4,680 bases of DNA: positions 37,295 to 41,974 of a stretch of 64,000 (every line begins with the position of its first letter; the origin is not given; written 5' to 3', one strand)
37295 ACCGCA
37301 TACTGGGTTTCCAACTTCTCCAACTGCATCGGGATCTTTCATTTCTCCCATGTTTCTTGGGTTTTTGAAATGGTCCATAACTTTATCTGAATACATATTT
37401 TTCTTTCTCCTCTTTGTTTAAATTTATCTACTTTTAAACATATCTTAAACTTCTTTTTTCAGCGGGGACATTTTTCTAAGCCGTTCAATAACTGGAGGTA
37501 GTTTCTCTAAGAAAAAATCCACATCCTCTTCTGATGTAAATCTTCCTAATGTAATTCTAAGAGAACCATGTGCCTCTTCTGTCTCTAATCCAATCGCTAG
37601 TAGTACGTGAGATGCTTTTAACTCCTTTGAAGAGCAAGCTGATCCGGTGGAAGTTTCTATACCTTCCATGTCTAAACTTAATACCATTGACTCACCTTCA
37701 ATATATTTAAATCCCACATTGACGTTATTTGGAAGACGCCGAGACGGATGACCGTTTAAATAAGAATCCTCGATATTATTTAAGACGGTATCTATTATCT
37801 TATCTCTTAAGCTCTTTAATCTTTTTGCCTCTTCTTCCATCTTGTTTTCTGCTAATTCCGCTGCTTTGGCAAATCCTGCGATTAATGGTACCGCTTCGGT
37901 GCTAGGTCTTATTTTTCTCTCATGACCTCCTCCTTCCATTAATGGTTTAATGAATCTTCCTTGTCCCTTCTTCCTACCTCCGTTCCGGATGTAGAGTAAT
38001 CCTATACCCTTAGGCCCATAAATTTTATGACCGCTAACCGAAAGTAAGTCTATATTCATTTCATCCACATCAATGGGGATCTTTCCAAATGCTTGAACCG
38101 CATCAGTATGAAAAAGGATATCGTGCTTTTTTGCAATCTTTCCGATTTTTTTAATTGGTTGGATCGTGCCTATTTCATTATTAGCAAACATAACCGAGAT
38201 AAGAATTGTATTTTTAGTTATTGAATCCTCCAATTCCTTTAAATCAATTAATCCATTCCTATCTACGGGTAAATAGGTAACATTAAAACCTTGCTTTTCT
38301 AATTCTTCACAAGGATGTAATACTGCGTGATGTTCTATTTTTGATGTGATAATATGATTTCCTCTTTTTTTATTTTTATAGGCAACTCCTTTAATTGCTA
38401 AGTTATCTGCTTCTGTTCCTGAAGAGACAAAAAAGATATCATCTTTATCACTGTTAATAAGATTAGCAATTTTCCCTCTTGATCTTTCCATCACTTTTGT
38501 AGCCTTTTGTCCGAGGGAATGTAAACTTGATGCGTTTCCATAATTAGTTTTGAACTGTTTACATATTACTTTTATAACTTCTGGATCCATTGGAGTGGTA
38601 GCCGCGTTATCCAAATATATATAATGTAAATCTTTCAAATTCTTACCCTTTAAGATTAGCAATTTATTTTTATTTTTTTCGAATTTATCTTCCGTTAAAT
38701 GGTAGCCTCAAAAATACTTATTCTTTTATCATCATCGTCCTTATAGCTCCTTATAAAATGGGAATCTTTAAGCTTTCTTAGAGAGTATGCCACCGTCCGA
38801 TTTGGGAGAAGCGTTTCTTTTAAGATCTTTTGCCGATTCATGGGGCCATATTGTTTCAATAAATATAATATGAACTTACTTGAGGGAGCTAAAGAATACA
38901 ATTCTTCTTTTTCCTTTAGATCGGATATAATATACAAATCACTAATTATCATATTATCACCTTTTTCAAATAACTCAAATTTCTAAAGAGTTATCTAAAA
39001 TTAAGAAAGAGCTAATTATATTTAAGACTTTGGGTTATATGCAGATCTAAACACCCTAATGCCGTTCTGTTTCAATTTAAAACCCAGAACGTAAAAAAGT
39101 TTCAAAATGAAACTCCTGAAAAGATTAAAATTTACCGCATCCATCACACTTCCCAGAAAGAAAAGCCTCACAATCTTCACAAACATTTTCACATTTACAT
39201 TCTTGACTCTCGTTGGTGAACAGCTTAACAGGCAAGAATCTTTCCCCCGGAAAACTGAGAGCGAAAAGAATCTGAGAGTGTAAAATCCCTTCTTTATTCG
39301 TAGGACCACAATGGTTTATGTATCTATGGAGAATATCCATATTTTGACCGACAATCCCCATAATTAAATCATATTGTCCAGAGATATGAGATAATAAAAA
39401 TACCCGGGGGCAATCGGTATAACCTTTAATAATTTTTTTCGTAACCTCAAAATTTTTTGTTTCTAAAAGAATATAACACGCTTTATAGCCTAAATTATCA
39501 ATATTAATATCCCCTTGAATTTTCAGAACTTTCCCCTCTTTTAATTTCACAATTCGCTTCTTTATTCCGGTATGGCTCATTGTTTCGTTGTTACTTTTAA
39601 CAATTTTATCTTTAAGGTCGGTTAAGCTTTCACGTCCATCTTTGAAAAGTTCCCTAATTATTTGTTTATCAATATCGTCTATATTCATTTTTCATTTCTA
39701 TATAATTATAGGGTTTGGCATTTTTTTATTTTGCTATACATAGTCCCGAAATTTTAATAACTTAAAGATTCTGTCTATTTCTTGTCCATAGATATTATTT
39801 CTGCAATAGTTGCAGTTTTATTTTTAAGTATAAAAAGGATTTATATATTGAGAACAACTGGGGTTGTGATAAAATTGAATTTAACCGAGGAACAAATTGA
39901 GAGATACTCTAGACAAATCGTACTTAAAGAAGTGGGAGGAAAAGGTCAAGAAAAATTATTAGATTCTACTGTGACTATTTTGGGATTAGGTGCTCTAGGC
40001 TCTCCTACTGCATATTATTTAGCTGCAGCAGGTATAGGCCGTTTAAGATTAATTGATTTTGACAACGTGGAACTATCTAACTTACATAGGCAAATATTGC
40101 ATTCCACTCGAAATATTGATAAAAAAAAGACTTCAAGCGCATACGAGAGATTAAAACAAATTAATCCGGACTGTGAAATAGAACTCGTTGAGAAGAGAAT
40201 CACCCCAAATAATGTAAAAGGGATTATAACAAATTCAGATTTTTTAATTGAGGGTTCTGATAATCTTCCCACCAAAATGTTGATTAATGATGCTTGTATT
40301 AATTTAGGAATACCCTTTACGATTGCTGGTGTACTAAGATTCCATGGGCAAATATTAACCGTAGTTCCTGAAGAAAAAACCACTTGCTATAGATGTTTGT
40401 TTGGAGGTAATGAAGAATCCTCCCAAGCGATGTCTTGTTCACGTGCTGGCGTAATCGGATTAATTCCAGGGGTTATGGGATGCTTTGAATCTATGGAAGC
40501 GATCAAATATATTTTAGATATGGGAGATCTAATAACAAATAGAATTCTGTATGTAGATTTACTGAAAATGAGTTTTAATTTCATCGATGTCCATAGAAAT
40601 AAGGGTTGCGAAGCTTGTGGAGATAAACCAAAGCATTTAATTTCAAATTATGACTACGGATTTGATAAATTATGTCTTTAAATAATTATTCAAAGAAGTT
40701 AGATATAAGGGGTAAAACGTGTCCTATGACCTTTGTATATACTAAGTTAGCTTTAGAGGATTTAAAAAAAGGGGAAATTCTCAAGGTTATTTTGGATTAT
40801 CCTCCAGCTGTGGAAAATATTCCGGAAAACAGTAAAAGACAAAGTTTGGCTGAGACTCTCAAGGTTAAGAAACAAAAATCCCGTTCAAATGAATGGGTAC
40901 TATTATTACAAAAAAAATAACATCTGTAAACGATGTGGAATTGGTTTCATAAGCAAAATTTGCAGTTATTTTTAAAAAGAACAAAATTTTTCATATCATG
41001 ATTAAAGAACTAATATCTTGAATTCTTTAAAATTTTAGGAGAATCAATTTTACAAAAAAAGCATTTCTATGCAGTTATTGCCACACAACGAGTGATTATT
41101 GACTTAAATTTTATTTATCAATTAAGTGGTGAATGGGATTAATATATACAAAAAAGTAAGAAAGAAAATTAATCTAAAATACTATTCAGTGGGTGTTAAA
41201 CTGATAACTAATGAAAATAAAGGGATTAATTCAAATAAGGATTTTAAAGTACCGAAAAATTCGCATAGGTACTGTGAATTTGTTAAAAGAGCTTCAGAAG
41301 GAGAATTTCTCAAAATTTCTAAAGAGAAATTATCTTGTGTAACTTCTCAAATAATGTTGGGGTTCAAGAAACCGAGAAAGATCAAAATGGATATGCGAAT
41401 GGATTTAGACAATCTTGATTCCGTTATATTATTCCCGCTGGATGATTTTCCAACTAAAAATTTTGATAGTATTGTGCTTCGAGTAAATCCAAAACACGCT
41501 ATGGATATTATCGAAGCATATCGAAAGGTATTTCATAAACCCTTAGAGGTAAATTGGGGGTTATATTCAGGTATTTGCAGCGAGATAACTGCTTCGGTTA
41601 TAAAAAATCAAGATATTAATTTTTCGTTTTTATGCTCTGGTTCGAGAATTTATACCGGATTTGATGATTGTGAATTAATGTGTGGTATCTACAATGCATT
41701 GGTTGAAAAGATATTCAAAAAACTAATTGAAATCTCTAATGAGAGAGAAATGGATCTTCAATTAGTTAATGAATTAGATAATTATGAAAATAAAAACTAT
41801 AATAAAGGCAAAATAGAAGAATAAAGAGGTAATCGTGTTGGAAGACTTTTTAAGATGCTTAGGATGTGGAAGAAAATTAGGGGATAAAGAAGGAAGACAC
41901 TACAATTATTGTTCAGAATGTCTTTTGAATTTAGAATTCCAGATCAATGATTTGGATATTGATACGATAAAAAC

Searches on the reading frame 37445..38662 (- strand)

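Call 53: search_protein_families(library=pfam, proteins=[window:37445-38662:-], max_evalue=0.0001)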
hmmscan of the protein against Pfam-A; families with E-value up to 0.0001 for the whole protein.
window:37445-38662:- (405 aa): 4 families
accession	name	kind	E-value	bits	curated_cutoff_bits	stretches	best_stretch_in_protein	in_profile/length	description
PF00266.25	Aminotran_5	-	3.4e-90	303.1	21.5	1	15-383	1-370/371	Aminotransferase class-V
PF01212.27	Beta_elim_lyase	-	8.1e-09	35.6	27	1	71-189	45-170/288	Beta-eliminating lyase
PF01041.23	DegT_DnrJ_EryC1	-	1.3e-08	34.9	19.8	1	79-193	45-151/360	DegT/DnrJ/EryC1/StrS aminotransferase family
PF00155.27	Aminotran_1_2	-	3.2e-05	23.7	19.7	1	39-382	36-355/361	Aminotransferase class I and II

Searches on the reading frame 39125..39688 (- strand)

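Call 77: search_protein_families(library=pfam, proteins=[window:39125-39688:-], max_evalue=0.01)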
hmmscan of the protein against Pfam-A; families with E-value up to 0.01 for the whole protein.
window:39125-39688:- (187 aa): 1 family
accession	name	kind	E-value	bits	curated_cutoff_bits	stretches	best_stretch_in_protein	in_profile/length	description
PF13404.12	HTH_AsnC-type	-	7.9e-05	22.8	27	1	3-25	1-23/42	AsnC-type helix-turn-helix domain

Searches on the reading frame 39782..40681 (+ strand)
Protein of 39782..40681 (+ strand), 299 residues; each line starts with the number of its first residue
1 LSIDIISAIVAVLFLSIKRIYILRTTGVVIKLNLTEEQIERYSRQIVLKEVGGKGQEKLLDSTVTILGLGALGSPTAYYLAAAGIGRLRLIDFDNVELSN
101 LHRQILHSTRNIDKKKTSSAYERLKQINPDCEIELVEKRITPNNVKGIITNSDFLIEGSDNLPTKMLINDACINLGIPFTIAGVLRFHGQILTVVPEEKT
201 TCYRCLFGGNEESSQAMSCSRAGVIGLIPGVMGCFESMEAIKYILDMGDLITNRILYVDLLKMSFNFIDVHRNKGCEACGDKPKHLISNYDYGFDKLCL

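Call 53: search_protein_families(library=pfam, proteins=[window:39782-40681:+], max_evalue=0.0001)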
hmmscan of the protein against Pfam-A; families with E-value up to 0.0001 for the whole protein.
window:39782-40681:+ (299 aa): 1 family
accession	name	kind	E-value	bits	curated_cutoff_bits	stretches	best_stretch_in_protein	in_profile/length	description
PF00899.27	ThiF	-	6.9e-74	248.4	28.1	1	42-277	1-237/238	ThiF family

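Call 56: search_protein_families(library=ncbifam, proteins=[window:39782-40681:+], max_evalue=0.00001)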
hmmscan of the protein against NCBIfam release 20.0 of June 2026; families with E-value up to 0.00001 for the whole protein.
window:39782-40681:+ (299 aa): 19 families
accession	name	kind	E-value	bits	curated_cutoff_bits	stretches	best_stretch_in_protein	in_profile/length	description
NF006444.0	PRK08762.1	equivalog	4.5e-90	302.1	449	1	30-291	116-378/387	molybdopterin-synthase adenylyltransferase MoeB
NF047750.1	SAMPActivE1UbaA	equivalog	8.7e-79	264.6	450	1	31-292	2-261/270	SAMP-activating enzyme E1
NF004281.0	PRK05690.1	subfamily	8.9e-79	264.2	266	1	33-280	4-249/250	molybdopterin-synthase adenylyltransferase MoeB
TIGR02356.1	adenyl_thiF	equivalog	8.2e-68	227.8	275.25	1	41-244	1-203/203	thiazole biosynthesis adenylyltransferase ThiF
NF005646.0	PRK07411.1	equivalog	1.6e-65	221.7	633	1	31-274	8-250/390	molybdopterin-synthase adenylyltransferase MoeB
TIGR02355.1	moeB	equivalog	7e-63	212.2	376.55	1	40-279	3-240/240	molybdopterin-synthase adenylyltransferase MoeB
NF005902.0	PRK07878.1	equivalog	3.4e-61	207.3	647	1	33-277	14-261/392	adenylyltransferase/sulfurtransferase MoeZ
NF004111.0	PRK05600.1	equivalog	2.2e-51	175.1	437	1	32-266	12-248/371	ThiF family adenylyltransferase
NF006204.0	PRK08328.1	equivalog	1.1e-48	165.9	339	1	34-270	2-231/231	hypothetical protein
NF009123.0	PRK12475.1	subfamily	8.5e-47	160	510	1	40-283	3-247/338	MoeB/ThiF family adenylyltransferase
NF006395.0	PRK08644.1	equivalog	5.7e-31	107.8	159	1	45-174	14-142/215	sulfur carrier protein ThiS adenylyltransferase ThiF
TIGR02354.1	thiF_fam2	equivalog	3.1e-27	95.8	152.2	1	51-172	11-131/200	thiamine biosynthesis protein ThiF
NF011696.0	PRK15116.1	equivalog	2.6e-20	73.2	304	1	52-183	21-153/268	tRNA cyclic N6-threonylcarbamoyladenosine(37) synthase TcdA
NF006077.0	PRK08223.1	equivalog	2.1e-19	69.6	266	1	51-230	18-196/296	hypothetical protein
NF005901.0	PRK07877.1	equivalog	1.5e-17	63.2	476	1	50-182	96-227/722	Rv1355c family protein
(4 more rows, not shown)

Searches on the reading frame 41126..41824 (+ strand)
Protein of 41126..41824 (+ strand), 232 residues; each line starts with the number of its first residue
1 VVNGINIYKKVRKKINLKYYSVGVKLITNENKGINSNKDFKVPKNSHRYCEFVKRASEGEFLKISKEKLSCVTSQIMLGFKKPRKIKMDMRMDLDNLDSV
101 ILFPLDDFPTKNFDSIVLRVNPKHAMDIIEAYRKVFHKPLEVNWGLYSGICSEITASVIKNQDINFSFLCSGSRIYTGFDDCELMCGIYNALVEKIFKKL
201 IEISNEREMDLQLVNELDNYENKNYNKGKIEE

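Call 6: search_protein_families(library=pfam, proteins=[window:41126-41824:+], max_evalue=0.001)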
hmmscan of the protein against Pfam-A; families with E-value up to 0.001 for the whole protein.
window:41126-41824:+ (232 aa): 1 family
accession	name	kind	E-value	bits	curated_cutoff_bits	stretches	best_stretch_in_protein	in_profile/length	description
PF02596.20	DUF169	-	7.7e-29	101.5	27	2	93-196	104-206/209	Uncharacterised ArCR, COG2043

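Call 56: search_protein_families(library=ncbifam, proteins=[window:41126-41824:+], max_evalue=0.00001)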
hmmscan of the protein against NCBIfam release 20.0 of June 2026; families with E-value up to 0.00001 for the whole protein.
window:41126-41824:+ (232 aa): 0 families
